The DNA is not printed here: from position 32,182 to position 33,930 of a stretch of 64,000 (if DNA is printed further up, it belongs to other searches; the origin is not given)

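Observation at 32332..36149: Operon of an anchored surface protein, GT2, radical SAM/SPASM and B12-radical SAM: possible post-translational maturation system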

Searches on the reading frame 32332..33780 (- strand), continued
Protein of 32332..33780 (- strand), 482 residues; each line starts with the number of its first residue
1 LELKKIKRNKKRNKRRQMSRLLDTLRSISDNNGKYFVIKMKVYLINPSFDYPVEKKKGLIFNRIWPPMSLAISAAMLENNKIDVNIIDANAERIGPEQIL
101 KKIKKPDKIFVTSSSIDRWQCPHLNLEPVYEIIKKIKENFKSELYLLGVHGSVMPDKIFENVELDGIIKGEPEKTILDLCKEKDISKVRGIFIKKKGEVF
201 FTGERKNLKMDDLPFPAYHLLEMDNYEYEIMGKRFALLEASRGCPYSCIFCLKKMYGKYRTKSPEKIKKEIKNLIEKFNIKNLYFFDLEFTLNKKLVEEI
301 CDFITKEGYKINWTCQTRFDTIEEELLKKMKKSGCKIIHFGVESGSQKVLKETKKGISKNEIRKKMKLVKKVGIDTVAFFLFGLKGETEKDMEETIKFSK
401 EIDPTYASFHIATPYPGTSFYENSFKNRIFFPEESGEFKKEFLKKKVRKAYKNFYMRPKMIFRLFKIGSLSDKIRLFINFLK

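Call 74: predict_structure(alignment_id=A1)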
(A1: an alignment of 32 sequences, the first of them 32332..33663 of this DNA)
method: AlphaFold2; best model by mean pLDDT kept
length: 443 residues; sequences in the alignment: 32
mean_pLDDT: 91.4   pTM: 0.91
mean pLDDT of the five models: 91.4, 91.1, 91.0, 90.4, 90.2
residues with pLDDT >= 90: 331; 70-90: 83; 50-70: 23; < 50: 6
segments of 3 or more residues with pLDDT < 50: 16-21
pLDDT, mean of each block of 10 residues (from residue 1): 95 55 81 98 98 92 97 92 90 97 97 96 96 96 95 95 94 97 93 91 90 88 96 97 89 92 98 94 94 97 94 90 96 95 95 98 93 92 88 88 95 89 70 67 64
secondary structure, 60 per line:
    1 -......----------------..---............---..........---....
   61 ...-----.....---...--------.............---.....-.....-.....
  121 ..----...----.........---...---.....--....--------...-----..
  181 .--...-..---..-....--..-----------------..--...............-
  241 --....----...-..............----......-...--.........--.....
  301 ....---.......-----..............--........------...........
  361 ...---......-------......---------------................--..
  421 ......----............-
elements in order: E2-7 H29-40 E44-49 H50-53 H57-63 E69-73 H88-100 E104-108 H110-114 H116-122 E127-129 H134-142 E152-156 E159-162 E196-199 H225-239 E243-246 H255-268 E273-278 H285-293 E296-304 H308-314 H320-333 E336-343 H350-363 E367-372 H380-385 H401-416 H419-426 H431-442

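Call 76: fold_search(model_id=the predicted structure, library=pdb)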
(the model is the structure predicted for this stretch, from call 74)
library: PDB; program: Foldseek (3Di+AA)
matches with E <= 10: 1755; with E <= 0.001: 173
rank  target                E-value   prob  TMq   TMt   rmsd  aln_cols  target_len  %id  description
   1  6fd2_B                3.3e-25  1.00  0.74  0.72   5.9       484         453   18  Radical SAM 1,2-diol dehydratase AprD4 in complex with its substrate paromamine (released 2018-01-17)
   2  6fd2_A                7.2e-25  1.00  0.77  0.76   5.6       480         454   19  Radical SAM 1,2-diol dehydratase AprD4 in complex with its substrate paromamine (released 2018-01-17)
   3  9ccb                  1.2e-22  1.00  0.67  0.71   5.8       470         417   18  X-ray crystal structure of methyl-coenzyme M reductase glutamine methylase (MgmA) from Methanothermobacter marburgensis  (released 2025-01-01)
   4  6wte_A                4.8e-22  1.00  0.67  0.53   6.9       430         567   16  Structure of radical S-adenosylmethionine methyltransferase, TsrM, from Kitasatospora setae with cobalamin and [4Fe-4S (released 2020-12-23)
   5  5ul4                  5.4e-22  1.00  0.76  0.48   5.3       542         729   20  Structure of Cobalamin-dependent S-adenosylmethionine radical enzyme OxsB with aqua-cobalamin and S-adenosylmethionine b (released 2017-04-19)
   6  5ul3                  2.1e-21  1.00  0.74  0.47   5.3       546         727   20  Structure of Cobalamin-dependent S-adenosylmethionine radical enzyme OxsB with aqua-cobalamin bound (released 2017-04-19)
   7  6wte_B                2.4e-21  1.00  0.69  0.58   5.0       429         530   17  Structure of radical S-adenosylmethionine methyltransferase, TsrM, from Kitasatospora setae with cobalamin and [4Fe-4S (released 2020-12-23)
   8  6wtf_A                4.7e-21  1.00  0.68  0.57   5.5       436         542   16  Structure of radical S-adenosylmethionine methyltransferase, TsrM, from Kitasatospora setae with tryptophan substrate  (released 2020-12-23)
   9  6wtf_B                9.6e-21  1.00  0.68  0.57   7.4       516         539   14  Structure of radical S-adenosylmethionine methyltransferase, TsrM, from Kitasatospora setae with tryptophan substrate  (released 2020-12-23)
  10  5ul2                  1.9e-19  1.00  0.65  0.41   4.1       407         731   23  Structure of Apo, SeMet-labeled Cobalamin-dependent S-adenosylmethionine radical enzyme OxsB (released 2017-04-19)
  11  9n1d                  3.9e-19  1.00  0.69  0.50   5.0       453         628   16  Crystal structure of CysS from Corallococcus sp. CA054B with 5'-deoxyadenosine and methionine bound (released 2026-01-28)
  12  9n1b                  1.1e-18  1.00  0.73  0.53   6.4       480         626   15  Crystal structure of CysS from Corallococcus sp. CA054B with 5'-deoxyadenosine, methionine, and pantetheinylated 3-metho (released 2026-01-28)
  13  9n1c                  2.0e-18  1.00  0.70  0.52   6.8       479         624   16  Crystal structure of CysS from Corallococcus sp. CA054B with 5'-deoxyadenosine, methionine, and pantetheinylated 3-ethox (released 2026-01-28)
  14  7mjz                  2.3e-17  1.00  0.62  0.62   5.0       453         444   13  The structure of MiaB with pentasulfide bridge (released 2021-09-15)
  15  7mjx_A                3.2e-17  1.00  0.62  0.62   5.1       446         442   14  MiaB in the complex with 5'-deoxyadenosine, methionine and RNA (released 2021-09-15)
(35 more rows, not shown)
